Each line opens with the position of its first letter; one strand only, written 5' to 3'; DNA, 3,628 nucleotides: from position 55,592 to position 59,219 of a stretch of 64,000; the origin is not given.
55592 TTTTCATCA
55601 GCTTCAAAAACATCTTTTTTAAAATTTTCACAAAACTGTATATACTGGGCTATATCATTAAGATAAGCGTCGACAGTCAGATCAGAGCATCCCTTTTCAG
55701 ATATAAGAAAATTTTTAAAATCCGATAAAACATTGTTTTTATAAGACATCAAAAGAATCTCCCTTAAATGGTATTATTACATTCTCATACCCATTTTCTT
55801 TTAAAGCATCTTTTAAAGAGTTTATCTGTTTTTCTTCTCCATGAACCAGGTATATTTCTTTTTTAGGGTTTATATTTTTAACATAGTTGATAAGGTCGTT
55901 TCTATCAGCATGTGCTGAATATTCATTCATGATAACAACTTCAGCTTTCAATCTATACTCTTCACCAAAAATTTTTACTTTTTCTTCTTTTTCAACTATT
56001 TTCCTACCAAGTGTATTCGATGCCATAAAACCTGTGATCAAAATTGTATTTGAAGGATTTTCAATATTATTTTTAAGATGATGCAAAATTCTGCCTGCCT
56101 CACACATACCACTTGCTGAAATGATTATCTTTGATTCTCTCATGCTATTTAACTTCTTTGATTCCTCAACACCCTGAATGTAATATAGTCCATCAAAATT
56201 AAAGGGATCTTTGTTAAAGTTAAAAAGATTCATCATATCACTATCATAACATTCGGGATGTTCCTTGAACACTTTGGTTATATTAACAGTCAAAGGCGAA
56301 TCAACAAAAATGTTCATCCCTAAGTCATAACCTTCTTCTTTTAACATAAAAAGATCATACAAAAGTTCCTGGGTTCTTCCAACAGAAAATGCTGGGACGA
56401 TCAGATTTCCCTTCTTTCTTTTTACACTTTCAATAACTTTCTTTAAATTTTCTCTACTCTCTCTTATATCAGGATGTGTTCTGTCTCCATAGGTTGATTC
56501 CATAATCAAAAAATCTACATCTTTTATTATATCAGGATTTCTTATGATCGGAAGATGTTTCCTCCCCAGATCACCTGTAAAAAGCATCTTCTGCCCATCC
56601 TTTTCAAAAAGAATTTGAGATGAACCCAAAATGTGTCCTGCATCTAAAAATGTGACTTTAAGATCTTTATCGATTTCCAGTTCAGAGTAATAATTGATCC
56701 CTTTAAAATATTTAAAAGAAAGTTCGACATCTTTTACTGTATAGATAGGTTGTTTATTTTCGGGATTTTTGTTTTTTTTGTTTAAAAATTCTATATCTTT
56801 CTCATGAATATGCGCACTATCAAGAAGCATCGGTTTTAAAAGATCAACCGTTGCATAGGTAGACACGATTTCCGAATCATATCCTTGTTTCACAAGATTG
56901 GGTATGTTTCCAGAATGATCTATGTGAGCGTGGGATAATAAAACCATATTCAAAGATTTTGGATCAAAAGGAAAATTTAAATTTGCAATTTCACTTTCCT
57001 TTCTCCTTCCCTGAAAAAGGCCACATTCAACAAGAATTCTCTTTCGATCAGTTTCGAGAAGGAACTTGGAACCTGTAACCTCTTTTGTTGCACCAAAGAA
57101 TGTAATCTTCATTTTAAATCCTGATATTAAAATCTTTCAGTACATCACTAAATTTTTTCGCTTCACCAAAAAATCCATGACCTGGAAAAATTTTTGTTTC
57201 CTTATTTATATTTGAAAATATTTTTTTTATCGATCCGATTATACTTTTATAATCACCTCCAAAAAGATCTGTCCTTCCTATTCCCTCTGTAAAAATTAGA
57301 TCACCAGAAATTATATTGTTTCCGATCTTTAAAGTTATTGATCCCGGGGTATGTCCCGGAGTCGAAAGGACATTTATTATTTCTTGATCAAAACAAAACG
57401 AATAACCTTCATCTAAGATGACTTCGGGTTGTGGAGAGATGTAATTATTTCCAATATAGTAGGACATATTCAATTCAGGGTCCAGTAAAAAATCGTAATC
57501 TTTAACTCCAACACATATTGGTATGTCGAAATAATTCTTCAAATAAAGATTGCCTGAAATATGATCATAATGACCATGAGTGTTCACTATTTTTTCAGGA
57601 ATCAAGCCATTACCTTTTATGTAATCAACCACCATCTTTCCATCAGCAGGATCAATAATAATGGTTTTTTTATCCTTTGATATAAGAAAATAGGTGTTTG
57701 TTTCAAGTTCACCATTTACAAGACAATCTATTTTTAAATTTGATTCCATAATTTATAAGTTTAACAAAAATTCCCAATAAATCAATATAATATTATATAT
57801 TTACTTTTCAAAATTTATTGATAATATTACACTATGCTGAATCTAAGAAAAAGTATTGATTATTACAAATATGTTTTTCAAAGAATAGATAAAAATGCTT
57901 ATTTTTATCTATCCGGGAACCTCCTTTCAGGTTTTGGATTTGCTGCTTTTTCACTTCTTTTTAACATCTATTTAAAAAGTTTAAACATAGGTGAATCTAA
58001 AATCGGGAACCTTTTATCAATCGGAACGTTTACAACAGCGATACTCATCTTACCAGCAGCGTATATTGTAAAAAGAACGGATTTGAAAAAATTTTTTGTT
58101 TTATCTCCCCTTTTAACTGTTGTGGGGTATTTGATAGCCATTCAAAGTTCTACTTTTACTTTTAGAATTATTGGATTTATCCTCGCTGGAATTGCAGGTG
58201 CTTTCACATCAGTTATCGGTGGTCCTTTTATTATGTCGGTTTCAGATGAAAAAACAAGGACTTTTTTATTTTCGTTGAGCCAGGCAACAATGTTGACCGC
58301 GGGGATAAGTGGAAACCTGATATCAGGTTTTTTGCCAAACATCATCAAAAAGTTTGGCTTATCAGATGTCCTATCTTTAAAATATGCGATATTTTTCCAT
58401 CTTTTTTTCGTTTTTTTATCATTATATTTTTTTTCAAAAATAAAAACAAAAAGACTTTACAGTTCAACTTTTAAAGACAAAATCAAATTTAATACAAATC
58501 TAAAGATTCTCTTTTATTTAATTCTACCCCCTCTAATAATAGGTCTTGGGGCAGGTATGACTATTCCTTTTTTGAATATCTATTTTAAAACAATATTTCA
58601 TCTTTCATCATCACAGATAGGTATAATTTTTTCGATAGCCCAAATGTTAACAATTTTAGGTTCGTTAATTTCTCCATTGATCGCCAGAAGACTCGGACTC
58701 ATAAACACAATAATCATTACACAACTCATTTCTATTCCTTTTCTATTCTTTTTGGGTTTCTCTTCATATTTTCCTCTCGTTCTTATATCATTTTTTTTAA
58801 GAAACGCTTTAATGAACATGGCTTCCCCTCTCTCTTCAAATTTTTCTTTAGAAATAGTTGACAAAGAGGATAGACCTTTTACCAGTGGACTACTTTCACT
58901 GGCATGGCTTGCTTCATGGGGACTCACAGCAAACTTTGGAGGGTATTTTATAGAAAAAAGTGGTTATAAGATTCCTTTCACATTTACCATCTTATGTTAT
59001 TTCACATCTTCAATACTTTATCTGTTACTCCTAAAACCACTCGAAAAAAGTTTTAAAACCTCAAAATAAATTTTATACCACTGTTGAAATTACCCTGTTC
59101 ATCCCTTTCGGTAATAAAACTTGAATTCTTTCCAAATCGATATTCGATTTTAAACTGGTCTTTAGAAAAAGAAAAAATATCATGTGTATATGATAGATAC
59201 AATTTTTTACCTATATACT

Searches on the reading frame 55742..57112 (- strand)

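Call 60: search_protein_families(library=ncbifam, proteins=[window:55742-57112:-], max_evalue=0.001)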
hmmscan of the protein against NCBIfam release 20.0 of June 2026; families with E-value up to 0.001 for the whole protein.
window:55742-57112:- (457 aa): 12 families
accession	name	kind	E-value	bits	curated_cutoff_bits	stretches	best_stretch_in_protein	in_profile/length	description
NF045584.1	cas14_MBL_CASP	equivalog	9.2e-126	420.6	800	1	1-438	1-425/612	type VII CRISPR-associated protein Cas14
TIGR03675.1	arCOG00543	equivalog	7.3e-84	282.2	580.2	1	2-454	176-628/631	beta-CASP ribonuclease aCPSF1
TIGR04122.1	Xnuc_lig_assoc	equivalog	3.1e-18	65.7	325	1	139-255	67-183/326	ligase-associated DNA damage response exonuclease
TIGR00649.1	MG423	subfamily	1.2e-05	23.9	400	0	56-114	61-119/546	RNase J family beta-CASP ribonuclease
NF000801.0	PRK00055.1-3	equivalog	1.4e-05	24.3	252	0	153-214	185-241/307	ribonuclease Z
NF033105.1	bla_subclass_B3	equivalog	1.9e-05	24.1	240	1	15-92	24-99/257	subclass B3 metallo-beta-lactamase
NF002553.0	PRK02113.1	equivalog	3e-05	23.6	386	1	16-214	37-198/252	MBL fold metallo-hydrolase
TIGR02651.1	RNase_Z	equivalog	3.2e-05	23.2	292.95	0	152-213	180-237/302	ribonuclease Z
NF008887.0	PRK11921.1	equivalog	3.9e-05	22.7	635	1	20-94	40-112/396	anaerobic nitric oxide reductase flavorubredoxin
NF012229.1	bla_class_B_core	domain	0.00012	22.3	100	1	9-96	10-92/139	metallo-beta-lactamase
NF001911.0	PRK00685.1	equivalog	0.00015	21.3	144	1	1-89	1-75/228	metal-dependent hydrolase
NF033106.1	blaL1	exception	0.00028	19.9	560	1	17-88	62-131/290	L1 family subclass B3 metallo-beta-lactamase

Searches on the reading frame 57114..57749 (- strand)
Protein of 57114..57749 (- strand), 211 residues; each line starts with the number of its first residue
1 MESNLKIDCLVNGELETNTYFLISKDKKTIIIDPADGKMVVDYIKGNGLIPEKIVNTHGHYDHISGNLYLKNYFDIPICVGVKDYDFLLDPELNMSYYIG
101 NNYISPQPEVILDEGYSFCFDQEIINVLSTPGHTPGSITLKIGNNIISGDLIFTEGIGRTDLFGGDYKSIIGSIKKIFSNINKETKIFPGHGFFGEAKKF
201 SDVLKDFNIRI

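Call 60: search_protein_families(library=ncbifam, proteins=[window:57117-57749:-], max_evalue=0.001)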
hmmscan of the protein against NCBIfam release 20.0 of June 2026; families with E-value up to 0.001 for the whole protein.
window:57117-57749:- (211 aa): 11 families
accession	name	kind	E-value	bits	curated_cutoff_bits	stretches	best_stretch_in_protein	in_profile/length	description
TIGR03413.1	GSH_gloB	equivalog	1.2e-25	90.3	200.8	1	16-205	8-178/248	hydroxyacylglutathione hydrolase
NF040641.1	bifunc_ST_SDO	equivalog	4.6e-18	65.3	625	1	26-195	177-346/423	bifunctional sulfur transferase/dioxygenase Blh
NF007597.0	PRK10241.1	equivalog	3.2e-15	56.1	421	2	20-75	15-70/251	hydroxyacylglutathione hydrolase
NF012229.1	bla_class_B_core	domain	8.6e-13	48.7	100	1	18-139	16-135/139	metallo-beta-lactamase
NF041804.1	MBL_fold_SolJ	exception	1.5e-12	47.2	350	1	124-196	112-183/224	solanimycin biosynthesis MBL-fold hydrolase SolJ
NF033105.1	bla_subclass_B3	equivalog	1.1e-06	28.1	240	1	21-140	26-153/257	subclass B3 metallo-beta-lactamase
NF045699.1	AHLLactAiiA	equivalog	4.2e-06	26.1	375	1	18-155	60-196/251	quorum-quenching N-acyl homoserine lactonase AiiA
NF012145.1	blaDIM_SIM_IMP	exception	0.00012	22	288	0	26-200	35-200/209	DIM/SIM/IMP family subclass B1 metallo-beta-lactamase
NF000405.1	HARLDQ_not_B3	exception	0.00012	21.7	350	1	54-183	82-214/267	HARLDQ motif MBL-fold protein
TIGR04559.1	SoxH_rel_PQQ_2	hypoth_equivalog_domain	0.00087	18.8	280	0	36-72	52-89/283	quinoprotein relay system zinc metallohydrolase 2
NF000469.2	CAR_gen_B3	exception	0.00092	18.3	500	0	40-139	99-201/311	CAR family subclass B3 metallo-beta-lactamase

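Call 82: find_encoding_contigs(protein=window:57114-57749:-, flank=10000, max_places=4)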
Protein window:57114-57749:- (211 aa): no gene with exactly this product is on record in the collection.

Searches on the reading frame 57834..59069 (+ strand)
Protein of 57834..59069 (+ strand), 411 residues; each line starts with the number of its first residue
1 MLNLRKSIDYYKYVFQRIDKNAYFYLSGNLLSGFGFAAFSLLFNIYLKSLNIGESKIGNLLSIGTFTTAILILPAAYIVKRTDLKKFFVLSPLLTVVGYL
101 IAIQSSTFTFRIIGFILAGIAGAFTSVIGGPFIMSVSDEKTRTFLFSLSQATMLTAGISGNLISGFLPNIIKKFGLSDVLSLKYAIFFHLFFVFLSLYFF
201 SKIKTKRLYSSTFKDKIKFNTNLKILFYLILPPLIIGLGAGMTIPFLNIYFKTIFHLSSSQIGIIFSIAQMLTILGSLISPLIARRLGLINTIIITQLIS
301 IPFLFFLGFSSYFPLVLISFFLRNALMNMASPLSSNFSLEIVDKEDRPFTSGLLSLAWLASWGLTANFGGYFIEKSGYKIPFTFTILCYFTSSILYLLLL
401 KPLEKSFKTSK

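Call 60: search_protein_families(library=ncbifam, proteins=[window:57834-59066:+], max_evalue=0.001)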
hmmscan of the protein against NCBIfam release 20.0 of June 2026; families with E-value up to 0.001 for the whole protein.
window:57834-59066:+ (411 aa): 3 families
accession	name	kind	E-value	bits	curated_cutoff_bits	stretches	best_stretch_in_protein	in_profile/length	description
TIGR00880.1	2_A_01_02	superfamily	1.2e-09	38.4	131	2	70-173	13-116/141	multidrug resistance protein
NF007472.0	PRK10054.1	equivalog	0.00064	18.8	582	1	231-285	14-68/395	efflux MFS transporter YdeE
NF002982.0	PRK03699.1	equivalog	0.00081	18.6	221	0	47-307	35-289/395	MFS transporter TsgA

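Call 81: find_encoding_contigs(protein=window:57834-59069:+, flank=10000, max_places=4)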
Protein window:57834-59069:+ (411 aa): no gene with exactly this product is on record in the collection.
